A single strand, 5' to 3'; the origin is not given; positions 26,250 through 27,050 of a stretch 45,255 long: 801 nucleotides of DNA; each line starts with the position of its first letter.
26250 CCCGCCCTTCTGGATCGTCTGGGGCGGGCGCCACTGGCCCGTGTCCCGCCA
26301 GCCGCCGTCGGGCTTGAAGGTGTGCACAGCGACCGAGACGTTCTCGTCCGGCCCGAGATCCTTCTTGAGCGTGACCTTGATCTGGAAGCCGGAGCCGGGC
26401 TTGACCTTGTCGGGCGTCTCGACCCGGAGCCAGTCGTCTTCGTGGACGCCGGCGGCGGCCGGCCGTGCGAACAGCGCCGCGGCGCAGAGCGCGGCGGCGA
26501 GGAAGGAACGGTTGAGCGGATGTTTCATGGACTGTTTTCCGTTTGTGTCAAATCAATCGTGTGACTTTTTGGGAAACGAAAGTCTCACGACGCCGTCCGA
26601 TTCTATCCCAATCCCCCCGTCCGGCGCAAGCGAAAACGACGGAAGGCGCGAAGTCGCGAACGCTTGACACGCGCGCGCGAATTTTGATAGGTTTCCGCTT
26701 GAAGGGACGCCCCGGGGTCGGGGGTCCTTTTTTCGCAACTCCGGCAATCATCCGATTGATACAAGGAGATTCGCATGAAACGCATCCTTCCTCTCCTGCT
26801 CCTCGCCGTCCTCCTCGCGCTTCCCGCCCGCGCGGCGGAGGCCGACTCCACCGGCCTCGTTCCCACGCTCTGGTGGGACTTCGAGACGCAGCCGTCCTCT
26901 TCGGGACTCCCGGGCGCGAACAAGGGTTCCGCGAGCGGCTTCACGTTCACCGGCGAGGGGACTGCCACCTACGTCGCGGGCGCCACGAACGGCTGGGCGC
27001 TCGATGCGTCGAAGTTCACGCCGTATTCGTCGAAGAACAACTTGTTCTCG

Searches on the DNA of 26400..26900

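Call 18: search_rna_families(source=window, start=26400, end=26900, threshold=evalue, max_evalue=10)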
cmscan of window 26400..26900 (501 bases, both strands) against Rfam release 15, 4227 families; matches with E-value up to 10: 3.
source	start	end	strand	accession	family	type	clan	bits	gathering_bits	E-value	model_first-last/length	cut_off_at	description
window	26509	26595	+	RF01172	sn2343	Gene; snRNA; snoRNA; CD-box;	-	14.1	60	3.1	1-78/78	no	Small nucleolar RNA sn2343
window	26510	26584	+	RF03071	Sodium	Cis-reg; riboswitch;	-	12.8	40.5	5.3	1-55/55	no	Na+ riboswitch aptamer (DUF1646)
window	26458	26584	+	RF00190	SNORA16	Gene; snRNA; snoRNA; HACA-box;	CL00021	12.2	35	8.3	1-135/135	no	Small nucleolar RNA SNORA16B/SNORA16A family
